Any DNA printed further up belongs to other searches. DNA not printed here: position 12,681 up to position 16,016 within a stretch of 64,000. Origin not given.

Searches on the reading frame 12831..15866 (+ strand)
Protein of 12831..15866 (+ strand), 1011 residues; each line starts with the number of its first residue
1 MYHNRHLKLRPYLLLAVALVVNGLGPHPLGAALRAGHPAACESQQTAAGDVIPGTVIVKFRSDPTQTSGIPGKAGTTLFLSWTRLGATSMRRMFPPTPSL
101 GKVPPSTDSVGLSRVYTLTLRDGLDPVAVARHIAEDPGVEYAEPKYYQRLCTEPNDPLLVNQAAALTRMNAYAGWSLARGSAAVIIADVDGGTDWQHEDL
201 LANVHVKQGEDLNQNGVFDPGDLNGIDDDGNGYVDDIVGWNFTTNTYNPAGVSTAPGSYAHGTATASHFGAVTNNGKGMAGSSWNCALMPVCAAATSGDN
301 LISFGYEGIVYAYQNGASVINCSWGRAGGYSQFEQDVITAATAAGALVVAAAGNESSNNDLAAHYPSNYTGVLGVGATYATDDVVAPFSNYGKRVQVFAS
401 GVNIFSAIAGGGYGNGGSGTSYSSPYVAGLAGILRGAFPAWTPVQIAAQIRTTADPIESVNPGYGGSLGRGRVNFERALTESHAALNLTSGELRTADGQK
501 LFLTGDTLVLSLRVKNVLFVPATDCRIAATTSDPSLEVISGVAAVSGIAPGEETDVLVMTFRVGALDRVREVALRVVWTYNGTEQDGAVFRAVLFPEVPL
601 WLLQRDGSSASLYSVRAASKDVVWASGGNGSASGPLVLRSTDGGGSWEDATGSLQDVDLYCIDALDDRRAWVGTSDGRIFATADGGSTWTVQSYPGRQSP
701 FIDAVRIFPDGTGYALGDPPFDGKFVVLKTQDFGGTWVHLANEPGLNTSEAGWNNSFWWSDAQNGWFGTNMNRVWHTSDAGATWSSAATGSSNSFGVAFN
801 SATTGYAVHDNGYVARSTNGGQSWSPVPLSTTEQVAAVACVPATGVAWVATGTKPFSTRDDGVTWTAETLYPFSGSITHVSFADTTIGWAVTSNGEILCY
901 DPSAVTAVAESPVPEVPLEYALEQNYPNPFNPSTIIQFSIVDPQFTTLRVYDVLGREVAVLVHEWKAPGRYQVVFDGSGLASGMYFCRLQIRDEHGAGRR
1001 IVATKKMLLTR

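Call 30: search_protein_families(library=pfam, proteins=[window:12831-15866:+], max_evalue=0.001)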
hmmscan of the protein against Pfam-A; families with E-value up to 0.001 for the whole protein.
window:12831-15866:+ (1011 aa): 6 families
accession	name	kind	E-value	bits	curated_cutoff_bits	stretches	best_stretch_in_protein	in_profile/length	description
PF00082.27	Peptidase_S8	-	1.2e-36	126.9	21.8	1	183-464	3-287/288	Subtilase family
PF14870.12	PSII_BNR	-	1.1e-10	41.7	27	1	659-788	20-141/303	Photosynthesis system II assembly factor YCF48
PF15902.12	Sortilin-Vps10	-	2.2e-10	40.3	33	1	637-737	3-109/446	Sortilin, neurotensin receptor 3,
PF18962.6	Por_Secre_tail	-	2.4e-06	28.2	27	1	926-994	2-67/75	Secretion system C-terminal sorting domain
PF16361.10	Peptidase_S8_N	-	0.00018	22.5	30.5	1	84-151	38-102/142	N-terminal of Subtilase family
PF22148.1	Fervidolysin_NPro-like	-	0.00083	20.1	21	0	113-144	49-80/81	Fervidolysin N-terminal prodomain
